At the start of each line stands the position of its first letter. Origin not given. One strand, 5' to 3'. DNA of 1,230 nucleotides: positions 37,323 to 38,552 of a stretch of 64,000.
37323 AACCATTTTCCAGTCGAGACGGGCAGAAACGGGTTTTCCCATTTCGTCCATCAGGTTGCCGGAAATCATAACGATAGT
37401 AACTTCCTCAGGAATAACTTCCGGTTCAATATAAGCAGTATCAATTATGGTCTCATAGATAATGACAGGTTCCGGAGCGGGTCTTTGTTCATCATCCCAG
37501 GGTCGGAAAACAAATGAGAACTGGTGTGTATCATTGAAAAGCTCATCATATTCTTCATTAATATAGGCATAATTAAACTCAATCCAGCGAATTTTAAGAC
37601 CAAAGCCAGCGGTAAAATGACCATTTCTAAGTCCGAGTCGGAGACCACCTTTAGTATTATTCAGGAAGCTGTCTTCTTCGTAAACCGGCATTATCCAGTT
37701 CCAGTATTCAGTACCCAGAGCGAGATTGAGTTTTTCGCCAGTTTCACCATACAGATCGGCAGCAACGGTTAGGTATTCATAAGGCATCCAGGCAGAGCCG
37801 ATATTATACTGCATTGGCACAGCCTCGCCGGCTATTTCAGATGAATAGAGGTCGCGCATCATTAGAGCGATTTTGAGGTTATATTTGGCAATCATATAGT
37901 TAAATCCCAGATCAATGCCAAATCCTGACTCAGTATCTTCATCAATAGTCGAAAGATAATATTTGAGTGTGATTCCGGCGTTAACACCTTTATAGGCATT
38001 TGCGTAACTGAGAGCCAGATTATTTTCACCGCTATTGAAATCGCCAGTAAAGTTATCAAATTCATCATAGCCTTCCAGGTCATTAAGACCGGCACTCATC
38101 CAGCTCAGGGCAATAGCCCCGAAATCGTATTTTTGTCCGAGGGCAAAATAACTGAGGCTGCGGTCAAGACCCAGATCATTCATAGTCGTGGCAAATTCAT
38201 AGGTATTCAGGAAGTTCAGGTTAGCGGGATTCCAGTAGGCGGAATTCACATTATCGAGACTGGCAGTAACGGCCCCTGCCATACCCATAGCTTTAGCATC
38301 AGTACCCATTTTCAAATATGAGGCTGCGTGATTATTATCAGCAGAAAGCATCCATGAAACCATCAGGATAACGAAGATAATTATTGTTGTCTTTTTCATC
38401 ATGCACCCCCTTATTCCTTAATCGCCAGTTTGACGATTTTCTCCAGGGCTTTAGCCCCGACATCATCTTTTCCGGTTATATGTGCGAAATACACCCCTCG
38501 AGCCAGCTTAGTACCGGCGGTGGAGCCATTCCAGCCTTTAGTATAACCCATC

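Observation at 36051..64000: ~28-kb operon: three giant T9SS repeat proteins followed by a barrel-OmpA anchor protein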

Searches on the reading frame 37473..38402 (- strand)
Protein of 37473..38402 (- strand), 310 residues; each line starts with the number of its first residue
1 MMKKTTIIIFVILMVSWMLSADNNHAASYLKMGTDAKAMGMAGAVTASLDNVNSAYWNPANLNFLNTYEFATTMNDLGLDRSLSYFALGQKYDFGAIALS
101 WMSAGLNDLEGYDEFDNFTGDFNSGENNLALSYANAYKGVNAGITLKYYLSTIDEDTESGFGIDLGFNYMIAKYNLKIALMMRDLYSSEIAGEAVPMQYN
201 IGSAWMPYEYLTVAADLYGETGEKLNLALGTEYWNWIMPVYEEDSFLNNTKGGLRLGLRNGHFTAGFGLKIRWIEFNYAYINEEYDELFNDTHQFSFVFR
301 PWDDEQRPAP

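Call 33: find_related_loci(query=A2, collection=genome_contigs, flank=10000)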
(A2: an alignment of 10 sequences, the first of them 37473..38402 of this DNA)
Query A2 (310 aa) in genome_contigs; peptide patterns used: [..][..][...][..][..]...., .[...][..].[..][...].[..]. (x = any residue, [..] = any of these).
600 stretches matched a pattern (row limit reached: there are more); 577 encode a relative of the query (tblastn E <= 1e-3); the best 80 are kept; 80 distinct loci.
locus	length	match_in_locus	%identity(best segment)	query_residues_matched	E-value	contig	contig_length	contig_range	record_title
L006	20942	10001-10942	39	2-300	6e-65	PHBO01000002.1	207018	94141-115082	MAG: Candidatus Cloacimonetes bacterium HGW-Cloacimonetes-3 08E140C01_z5_2013_Ig3399_v2_scaffold_53, whole genome shotgu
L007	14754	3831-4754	40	7-300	4e-61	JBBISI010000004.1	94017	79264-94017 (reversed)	MAG: Candidatus Cloacimonadota bacterium isolate PGF172224_bin_37 NODE_121_length_94017_cov_6.567070, whole genome shotg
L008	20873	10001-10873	39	23-300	4e-60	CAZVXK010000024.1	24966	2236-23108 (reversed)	MAG TPA_asm: uncultured Candidatus Cloacimonadota bacterium isolate SRP098346_co1_217 genome assembly, contig: NODE_1652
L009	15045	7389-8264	39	23-300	2e-56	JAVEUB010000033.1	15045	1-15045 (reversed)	MAG: Candidatus Cloacimonas sp. isolate BF2_31 NODE_2072_length_15045_cov_1.659039_Biofilm2, whole genome shotgun sequen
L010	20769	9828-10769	37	4-300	2e-53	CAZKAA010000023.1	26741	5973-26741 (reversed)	MAG TPA_asm: uncultured Candidatus Cloacimonadota bacterium isolate binchicken_co43_78 genome assembly, contig: NODE_294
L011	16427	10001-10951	26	2-297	9e-19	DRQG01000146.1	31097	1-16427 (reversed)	MAG TPA_asm: Caldithrix abyssi isolate HyVt-577 HyVt-577_k145_82991, whole genome shotgun sequence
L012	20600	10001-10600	27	2-188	3e-17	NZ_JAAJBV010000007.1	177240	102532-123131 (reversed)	Flavobacterium celericrescens strain TWA-26 contig00007, whole genome shotgun sequence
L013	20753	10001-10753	28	2-229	1e-16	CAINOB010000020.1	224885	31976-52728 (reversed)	MAG: uncultured Bacteroidetes bacterium isolate AM-2014_bin-1198 genome assembly, contig: bin-1198:020/130, whole genome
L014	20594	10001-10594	29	1-188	2e-16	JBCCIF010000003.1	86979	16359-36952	MAG: Bacteroidota bacterium isolate P01_B01_bin.84 k141_2451559_length_86979_cov_52.6838, whole genome shotgun sequence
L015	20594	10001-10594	32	2-188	3e-16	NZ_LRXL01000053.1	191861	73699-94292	Cochleicola gelatinilyticus strain LPB0005 ULVI_53, whole genome shotgun sequence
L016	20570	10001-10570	32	8-188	5e-16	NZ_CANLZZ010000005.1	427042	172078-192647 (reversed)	Uncultured Lutibacter sp. isolate 4-1427.fasta NODE_5, whole genome shotgun sequence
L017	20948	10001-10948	25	7-297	5e-16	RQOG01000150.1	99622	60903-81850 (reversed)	MAG: Calditrichaeota bacterium isolate Zgenome_0002 k87_5487577, whole genome shotgun sequence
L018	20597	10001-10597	29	1-188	7e-16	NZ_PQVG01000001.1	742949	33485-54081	Flavobacterium alvei strain HR-AY HR-AY_1, whole genome shotgun sequence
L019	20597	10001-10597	31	2-188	1e-15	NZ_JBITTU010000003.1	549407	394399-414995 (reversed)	Leeuwenhoekiella sp. NPDC079379 NPDC079379_375_D6.ctg-0003, whole genome shotgun sequence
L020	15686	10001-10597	30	1-188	1e-15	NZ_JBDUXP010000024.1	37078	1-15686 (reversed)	MAG: Dokdonia sp. isolate CB.59.F.A3_113_16 CB_59_F_A3_113_16_000000000024, whole genome shotgun sequence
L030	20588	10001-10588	29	2-184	7e-15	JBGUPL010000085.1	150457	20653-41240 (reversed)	MAG: Bacteroidales bacterium isolate ruminal_MAG_164 ruminal_MAG_164_contig_0085, whole genome shotgun sequence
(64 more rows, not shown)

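Call 36: search_protein_families(library=ncbifam, proteins=[L006:10957-12885:+, L007:4771-7263:+, L008:10894-12786:+], max_evalue=0.00001)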
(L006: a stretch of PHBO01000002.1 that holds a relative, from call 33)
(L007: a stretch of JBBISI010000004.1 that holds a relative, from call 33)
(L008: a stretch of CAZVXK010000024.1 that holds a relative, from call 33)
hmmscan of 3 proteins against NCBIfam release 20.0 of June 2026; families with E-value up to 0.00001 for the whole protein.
L006:10957-12885:+ (642 aa): 35 families (the best 25 are shown)
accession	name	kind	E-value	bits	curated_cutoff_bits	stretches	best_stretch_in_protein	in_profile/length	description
NF053607.1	CHU_0125_OmpA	equivalog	3.4e-70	237.3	620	2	473-642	456-638/639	CHU_0125 family OmpA-like outer membrane integrity protein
NF052230.1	T9SS_PorE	exception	5.1e-65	220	600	2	469-632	449-611/648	PorE family type IX secretion system protein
NF053611.1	YiaD_Gzip_OmpA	equivalog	4.8e-32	111.3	175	1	532-640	98-206/206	YiaD family glycine zipper/OmpA-like lipoprotein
NF045787.1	OmpABordt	equivalog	1.2e-27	96.8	200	1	530-641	79-190/194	outer membrane protein OmpA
NF053612.1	anchor_PA1041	equivalog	4.3e-27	95.6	250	1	527-640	119-235/236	PA1041 family peptidoglycan-binding anchor lipoprotein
NF033763.1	exchanger_TraB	exception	2.9e-24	84.9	700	1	523-641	379-498/522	outer membrane exchange protein TraB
NF053585.1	OMP_LP_YfiB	equivalog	1.5e-23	83.5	128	1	536-640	56-160/163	outer membrane lipoprotein YfiB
NF053613.1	OMP_toxin_LptF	equivalog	2.6e-23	83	400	1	532-640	137-245/256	lipotoxin F family OmpA-related lipoprotein LptF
TIGR02802.1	Pal_lipo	equivalog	7.5e-23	80.6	125.35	1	538-639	2-103/104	peptidoglycan-associated lipoprotein Pal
TIGR03350.1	type_VI_ompA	equivalog_domain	3.7e-19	69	139.8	1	528-640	22-137/137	type VI secretion system protein TssL, long form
TIGR03789.1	pdsO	hypoth_equivalog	7.4e-18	65.1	152.2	1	537-639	140-242/243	sortase-associated OmpA-like protein PdsO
NF008071.1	PRK10808.1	equivalog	2.3e-17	63.4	277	1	529-633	224-330/358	porin OmpA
NF006541.1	PRK09038.1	equivalog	1.1e-16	61.2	283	1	532-640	137-248/253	flagellar motor protein MotD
NF007804.1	PRK10510.1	equivalog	5.8e-15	55.2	307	1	536-639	112-215/219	OmpA family lipoprotein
NF005831.1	PRK07734.1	equivalog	6.3e-15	55.6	301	1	531-641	134-249/250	flagellar motor protein MotB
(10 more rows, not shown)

L007:4771-7263:+ (830 aa): 33 families (the best 25 are shown)
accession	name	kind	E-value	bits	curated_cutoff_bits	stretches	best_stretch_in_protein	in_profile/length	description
NF053607.1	CHU_0125_OmpA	equivalog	1.6e-61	208.6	620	2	654-829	449-637/639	CHU_0125 family OmpA-like outer membrane integrity protein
NF052230.1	T9SS_PorE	exception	1.5e-60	205.2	600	2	119-374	148-417/648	PorE family type IX secretion system protein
NF053611.1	YiaD_Gzip_OmpA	equivalog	2e-31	109.3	175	1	720-828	98-206/206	YiaD family glycine zipper/OmpA-like lipoprotein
NF053612.1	anchor_PA1041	equivalog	2e-29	103.2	250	1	714-828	118-235/236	PA1041 family peptidoglycan-binding anchor lipoprotein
NF045787.1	OmpABordt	equivalog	2.7e-25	89.2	200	1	716-829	77-190/194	outer membrane protein OmpA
NF033763.1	exchanger_TraB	exception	3e-25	88.2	700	1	698-828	367-497/522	outer membrane exchange protein TraB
NF053613.1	OMP_toxin_LptF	equivalog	2.8e-24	86.2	400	1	720-828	137-245/256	lipotoxin F family OmpA-related lipoprotein LptF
TIGR02802.1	Pal_lipo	equivalog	8.7e-23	80.4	125.35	1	726-827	2-103/104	peptidoglycan-associated lipoprotein Pal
NF053585.1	OMP_LP_YfiB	equivalog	5.1e-22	78.5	128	1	724-828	56-160/163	outer membrane lipoprotein YfiB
TIGR03789.1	pdsO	hypoth_equivalog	3.4e-18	66.2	152.2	1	718-827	134-242/243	sortase-associated OmpA-like protein PdsO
TIGR03350.1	type_VI_ompA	equivalog_domain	2.3e-17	63.2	139.8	1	719-828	25-137/137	type VI secretion system protein TssL, long form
NF006541.1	PRK09038.1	equivalog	5.3e-17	62.3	283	1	720-828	137-248/253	flagellar motor protein MotD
NF007804.1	PRK10510.1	equivalog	7.5e-16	58.2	307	1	724-828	112-216/219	OmpA family lipoprotein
NF038224.1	OmpA_like_CmpA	equivalog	3.6e-15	56.2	300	1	724-829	110-215/233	C-OmpA-like family protein CmpA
NF005999.0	PRK08126.1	subfamily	3.2e-14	52.6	571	1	728-829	327-431/432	hypothetical protein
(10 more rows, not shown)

L008:10894-12786:+ (630 aa): 35 families (the best 25 are shown)
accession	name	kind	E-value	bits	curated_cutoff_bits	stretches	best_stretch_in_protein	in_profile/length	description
NF053607.1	CHU_0125_OmpA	equivalog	7.2e-66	223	620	2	459-630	454-638/639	CHU_0125 family OmpA-like outer membrane integrity protein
NF052230.1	T9SS_PorE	exception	7.8e-60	202.8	600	2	430-615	423-606/648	PorE family type IX secretion system protein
NF053611.1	YiaD_Gzip_OmpA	equivalog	2.9e-30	105.5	175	1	521-628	99-206/206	YiaD family glycine zipper/OmpA-like lipoprotein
NF053612.1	anchor_PA1041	equivalog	6.3e-26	91.8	250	1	517-628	124-235/236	PA1041 family peptidoglycan-binding anchor lipoprotein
NF045787.1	OmpABordt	equivalog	1.6e-23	83.4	200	1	518-629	79-190/194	outer membrane protein OmpA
NF053613.1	OMP_toxin_LptF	equivalog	3.7e-23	82.5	400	1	520-628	137-245/256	lipotoxin F family OmpA-related lipoprotein LptF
TIGR02802.1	Pal_lipo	equivalog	4.3e-22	78.2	125.35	1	526-627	2-103/104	peptidoglycan-associated lipoprotein Pal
NF033763.1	exchanger_TraB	exception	5.2e-22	77.5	700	1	510-628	378-497/522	outer membrane exchange protein TraB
NF053585.1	OMP_LP_YfiB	equivalog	7.4e-22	77.9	128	1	524-627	56-159/163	outer membrane lipoprotein YfiB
TIGR03350.1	type_VI_ompA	equivalog_domain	2.9e-17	62.9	139.8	1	518-628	24-137/137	type VI secretion system protein TssL, long form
TIGR03789.1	pdsO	hypoth_equivalog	2e-16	60.4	152.2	1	523-627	138-242/243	sortase-associated OmpA-like protein PdsO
NF008071.1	PRK10808.1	equivalog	6.7e-16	58.6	277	1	518-624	225-333/358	porin OmpA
NF006541.1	PRK09038.1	equivalog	1e-15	58.1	283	1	520-628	137-248/253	flagellar motor protein MotD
NF006508.0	PRK08944.1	subfamily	5.4e-15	55.4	259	1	523-628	178-287/304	MotB family protein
NF008067.1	PRK10802.1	equivalog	7.5e-13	48.7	261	1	524-624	66-167/171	peptidoglycan-associated lipoprotein Pal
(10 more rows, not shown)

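Call 37: search_protein_families(library=pfam, proteins=[L006:10957-12885:+, L007:4771-7263:+, L008:10894-12786:+], max_evalue=0.01)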
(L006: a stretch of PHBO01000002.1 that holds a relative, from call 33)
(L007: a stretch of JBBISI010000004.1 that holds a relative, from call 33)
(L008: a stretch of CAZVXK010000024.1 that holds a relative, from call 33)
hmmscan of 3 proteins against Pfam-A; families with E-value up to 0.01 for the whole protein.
L006:10957-12885:+ (642 aa): 6 families
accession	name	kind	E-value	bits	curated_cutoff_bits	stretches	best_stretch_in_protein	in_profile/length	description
PF00691.25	OmpA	-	4.9e-23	81.8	27.2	1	539-634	1-98/98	OmpA family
PF13620.12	CarboxypepD_reg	-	5e-07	30.4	32.3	1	444-525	2-82/82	Carboxypeptidase regulatory-like domain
PF07676.18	PD40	-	6.2e-07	29.7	20.9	1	284-319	5-38/38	WD40-like Beta Propeller Repeat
PF13432.12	TPR_16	-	7.7e-05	23.5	32.7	1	37-97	4-62/65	Tetratricopeptide repeat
PF13715.12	CarbopepD_reg_2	-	0.00028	21.3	32.2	1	461-534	15-88/88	CarboxypepD_reg-like domain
PF07719.23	TPR_2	-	0.0057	17.1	27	0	37-56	8-27/34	Tetratricopeptide repeat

L007:4771-7263:+ (830 aa): 6 families
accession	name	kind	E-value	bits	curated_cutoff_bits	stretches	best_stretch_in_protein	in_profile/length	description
PF00691.25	OmpA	-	1.1e-20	74.2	27.2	1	728-822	2-98/98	OmpA family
PF13620.12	CarboxypepD_reg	-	7.6e-18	65.1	32.3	2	633-713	4-82/82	Carboxypeptidase regulatory-like domain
PF07676.18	PD40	-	3e-07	30.6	20.9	1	282-316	5-37/38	WD40-like Beta Propeller Repeat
PF13715.12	CarbopepD_reg_2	-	1.3e-06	28.7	32.2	0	559-601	28-70/88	CarboxypepD_reg-like domain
PF18079.6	AglB_L1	-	0.00012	22.5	23.6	0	421-467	4-49/87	Archaeal glycosylation protein B long peripheral domain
PF08308.17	PEGA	-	0.00027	21.2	20.8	0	576-608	36-67/71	PEGA domain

L008:10894-12786:+ (630 aa): 4 families
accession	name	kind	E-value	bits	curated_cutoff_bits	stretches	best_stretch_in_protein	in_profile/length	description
PF00691.25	OmpA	-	1.1e-18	67.8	27.2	1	528-622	2-98/98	OmpA family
PF07676.18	PD40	-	1.4e-11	44.4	20.9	1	277-315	1-37/38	WD40-like Beta Propeller Repeat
PF13620.12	CarboxypepD_reg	-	5.9e-09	36.6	32.3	1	431-512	1-81/82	Carboxypeptidase regulatory-like domain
PF13715.12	CarbopepD_reg_2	-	7.7e-05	23.1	32.2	1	432-518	1-84/88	CarboxypepD_reg-like domain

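Call 45: predict_structure(alignment_id=A1)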
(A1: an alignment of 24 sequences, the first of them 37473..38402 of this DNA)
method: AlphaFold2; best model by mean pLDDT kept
length: 310 residues; sequences in the alignment: 24
mean_pLDDT: 86.2   pTM: 0.81
mean pLDDT of the five models: 86.2, 86.0, 85.1, 84.8, 84.4
residues with pLDDT >= 90: 192; 70-90: 77; 50-70: 25; < 50: 16
segments of 3 or more residues with pLDDT < 50: 16-25, 305-310
pLDDT, mean of each block of 10 residues (from residue 1): 66 48 50 88 96 96 93 84 93 97 91 93 93 96 96 90 96 93 86 86 95 96 93 90 76 95 94 94 65 92 53
secondary structure, 60 per line:
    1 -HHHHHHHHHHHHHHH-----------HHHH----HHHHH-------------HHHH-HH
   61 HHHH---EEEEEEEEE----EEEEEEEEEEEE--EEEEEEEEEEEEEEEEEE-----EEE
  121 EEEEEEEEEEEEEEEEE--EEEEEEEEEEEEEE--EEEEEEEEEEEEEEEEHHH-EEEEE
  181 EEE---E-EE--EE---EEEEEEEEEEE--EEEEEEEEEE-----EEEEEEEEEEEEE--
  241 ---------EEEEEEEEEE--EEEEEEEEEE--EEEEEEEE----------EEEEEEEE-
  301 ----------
elements in order: H2-16 H28-31 H36-40 H54-57 H59-64 E68-76 E81-92 E95-112 E118-137 E140-153 E156-171 E176-183 E198-208 E211-220 E226-238 E250-259 E262-271 E274-281 E292-299

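Call 49: fold_search(model_id=the predicted structure, library=pdb)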
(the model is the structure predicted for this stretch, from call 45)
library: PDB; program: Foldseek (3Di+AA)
matches with E <= 10: 808; with E <= 0.001: 68
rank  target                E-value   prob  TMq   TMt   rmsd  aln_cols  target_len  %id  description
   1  8gl6_F                6.9e-10  1.00  0.71  0.61   6.2       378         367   16  The Type 9 Secretion System in vitro assembled, RemA-CTD substrate bound complex (released 2024-01-31)
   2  3pgr                  7.9e-07  1.00  0.55  0.47   8.0       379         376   12  Asp348Arg mutant of EcFadL (released 2011-05-25)
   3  2f1c                  2.2e-06  1.00  0.46  0.55   6.7       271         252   10  Crystal structure of the monomeric porin OmpG (released 2006-06-27)
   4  2r4l_C                3.6e-06  1.00  0.59  0.45   8.5       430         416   11  Crystal structure of the long-chain fatty acid transporter FadL mutant P34A (released 2008-09-16)
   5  2r4o_A                4.5e-06  1.00  0.52  0.39   9.7       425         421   10  Crystal structure of the long-chain fatty acid transporter FadL mutant delta NPA (released 2008-09-16)
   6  5prn                  5.6e-06  1.00  0.32  0.34  12.4       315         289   10  E1M, Y96W, S119W MUTANT OF RH. BLASTICA PORIN (released 1998-08-12)
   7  6prn                  6.3e-06  1.00  0.32  0.34  12.4       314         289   10  E1M, K50A, R52A MUTANT OF RH. BLASTICA PORIN (released 1998-08-12)
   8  1prn                  7.4e-06  1.00  0.32  0.34  12.3       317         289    9  REFINED STRUCTURE OF PORIN FROM RHODOPSEUDOMONAS BLASTICA AND COMPARISON WITH THE PORIN FROM RHODOBACTER CAPSULATUS (released 1994-10-15)
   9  6z38                  8.2e-06  1.00  0.56  0.44   8.2       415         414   11  TodX deltaS2S3 mutant monoaromatic hydrocarbon channel (released 2020-11-04)
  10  9n2d_B                8.7e-06  1.00  0.57  0.47   9.9       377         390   14  Cryo-EM structure of an extended F. johnsoniae BAM complex, composite map (released 2025-07-09)
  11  2wvp                  1.1e-05  1.00  0.46  0.52   6.7       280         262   12  Synthetically modified OmpG (released 2010-07-14)
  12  7prn                  1.1e-05  1.00  0.32  0.33  12.4       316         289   10  E1M, D97A, E99A MUTANT OF RH. BLASTICA PORIN (released 1998-08-12)
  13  8prn                  1.3e-05  1.00  0.33  0.35  12.2       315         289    9  E1M, K50A, R52A, D97A, E99A MUTANT OF RH. BLASTICA PORIN (released 1998-08-12)
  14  1bh3                  1.3e-05  1.00  0.32  0.34  12.2       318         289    8  E1M, A116K MUTANT OF RH. BLASTICA PORIN (released 1998-08-12)
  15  2r4n_A                1.6e-05  1.00  0.54  0.42   8.3       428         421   11  Crystal structure of the long-chain fatty acid transporter FadL mutant N33A (released 2008-09-16)
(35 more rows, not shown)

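Call 51: search_protein_families(library=ncbifam, proteins=[L011:10001-10978:+, L017:9917-10975:+, L012:9995-11074:+, L018:10001-11074:+, L030:10001-11080:+], max_evalue=0.001)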
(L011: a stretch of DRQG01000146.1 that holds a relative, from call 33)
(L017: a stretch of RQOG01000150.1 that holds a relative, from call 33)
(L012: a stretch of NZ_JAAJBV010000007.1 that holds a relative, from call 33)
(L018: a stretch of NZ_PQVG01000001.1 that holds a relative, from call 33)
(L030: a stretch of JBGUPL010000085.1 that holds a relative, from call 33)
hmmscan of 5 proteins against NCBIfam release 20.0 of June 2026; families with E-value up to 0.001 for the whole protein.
L011:10001-10978:+ (325 aa): 5 families
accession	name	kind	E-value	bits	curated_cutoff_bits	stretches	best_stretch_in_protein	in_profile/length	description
NF052325.1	PorVQ2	equivalog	1.1e-57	195.6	325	1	6-211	5-211/354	putative type IX sorting system protein PorV2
NF033709.1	PorV_fam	subfamily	1.3e-35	123.5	90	1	28-321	4-326/326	PorV/PorQ family protein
NF033711.1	T9SS_PorQ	equivalog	4.7e-19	68.6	220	1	5-226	4-215/335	type IX secretion system protein PorQ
NF033710.1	T9SS_OM_PorV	equivalog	5.3e-13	48.9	250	1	14-171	12-164/367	type IX secretion system outer membrane channel protein PorV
TIGR03519.1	T9SS_PorP_fam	subfamily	2.2e-06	27.4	90.55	1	2-321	2-292/292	PorP/SprF family type IX secretion system membrane protein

L017:9917-10975:+ (352 aa): 5 families
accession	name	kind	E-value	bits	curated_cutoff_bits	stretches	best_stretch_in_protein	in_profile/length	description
NF052325.1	PorVQ2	equivalog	1.3e-59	201.9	325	2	29-235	4-209/354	putative type IX sorting system protein PorV2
NF033709.1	PorV_fam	subfamily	3.4e-34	118.9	90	1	54-348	6-326/326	PorV/PorQ family protein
NF033711.1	T9SS_PorQ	equivalog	5.3e-17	61.9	220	1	31-252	6-214/335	type IX secretion system protein PorQ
NF033710.1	T9SS_OM_PorV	equivalog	3.9e-12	46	250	1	46-267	20-246/367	type IX secretion system outer membrane channel protein PorV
NF050080.1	pilus_FilD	exception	9e-05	20.9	970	0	44-97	12-65/549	putative pilus system OmpP1/FadL family transporter FilD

L012:9995-11074:+ (359 aa): 4 families
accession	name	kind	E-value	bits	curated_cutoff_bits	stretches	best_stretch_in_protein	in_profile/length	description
NF052325.1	PorVQ2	equivalog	1.5e-134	448.4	325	1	7-354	6-352/354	putative type IX sorting system protein PorV2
NF033709.1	PorV_fam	subfamily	2e-35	123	90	1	29-354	5-325/326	PorV/PorQ family protein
NF033711.1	T9SS_PorQ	equivalog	1.4e-25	90.1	220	1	7-337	4-320/335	type IX secretion system protein PorQ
NF033710.1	T9SS_OM_PorV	equivalog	1.2e-13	51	250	1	22-201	20-206/367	type IX secretion system outer membrane channel protein PorV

L018:10001-11074:+ (357 aa): 5 families
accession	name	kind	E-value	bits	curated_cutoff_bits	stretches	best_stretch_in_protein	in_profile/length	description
NF052325.1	PorVQ2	equivalog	6.1e-132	439.8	325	1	13-352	13-353/354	putative type IX sorting system protein PorV2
NF033709.1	PorV_fam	subfamily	2.1e-34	119.6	90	1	28-351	5-325/326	PorV/PorQ family protein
NF033711.1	T9SS_PorQ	equivalog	1.1e-23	83.9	220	1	7-352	5-335/335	type IX secretion system protein PorQ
NF033710.1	T9SS_OM_PorV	equivalog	1.2e-14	54.3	250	1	24-162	23-156/367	type IX secretion system outer membrane channel protein PorV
NF050080.1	pilus_FilD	exception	0.00018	19.9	970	1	25-72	18-65/549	putative pilus system OmpP1/FadL family transporter FilD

L030:10001-11080:+ (359 aa): 4 families
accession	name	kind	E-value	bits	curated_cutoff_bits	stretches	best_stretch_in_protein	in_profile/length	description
NF052325.1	PorVQ2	equivalog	7.3e-137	456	325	1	12-354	13-353/354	putative type IX sorting system protein PorV2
NF033709.1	PorV_fam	subfamily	1.3e-30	107.1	90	1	27-352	5-324/326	PorV/PorQ family protein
NF033711.1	T9SS_PorQ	equivalog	1.5e-17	63.7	220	1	5-196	4-186/335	type IX secretion system protein PorQ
NF033710.1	T9SS_OM_PorV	equivalog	2.1e-08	33.8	250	1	27-148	27-143/367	type IX secretion system outer membrane channel protein PorV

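Call 75: search_solved_structures(query=A2, max_evalue=1)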
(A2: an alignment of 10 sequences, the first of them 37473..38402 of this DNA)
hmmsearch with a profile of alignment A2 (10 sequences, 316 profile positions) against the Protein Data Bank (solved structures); distinct sequences matched with E-value up to 1: 7.
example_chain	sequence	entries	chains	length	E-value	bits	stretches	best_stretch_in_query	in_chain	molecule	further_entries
6h3i_F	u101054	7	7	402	2.4e-05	26.8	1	28-156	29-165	PorV | Type IX secretion system protein PorV domain-containing protein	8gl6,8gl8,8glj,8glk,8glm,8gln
9ga1_A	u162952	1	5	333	0.054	15.7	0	127-157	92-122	Major outer membrane protein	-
9gf0_A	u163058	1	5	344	0.055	15.7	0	127-157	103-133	Major outer membrane protein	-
9nvv_b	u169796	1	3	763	0.64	12.2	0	7-60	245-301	HIV envelope gp120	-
4o9c_A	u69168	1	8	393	0.8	11.9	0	28-86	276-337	Acetyl-CoA acetyltransferase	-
4o99_A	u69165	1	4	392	0.8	11.9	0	28-86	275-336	Acetyl-CoA acetyltransferase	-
4o9a_A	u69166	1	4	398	0.82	11.8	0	28-86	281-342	Acetyl-CoA acetyltransferase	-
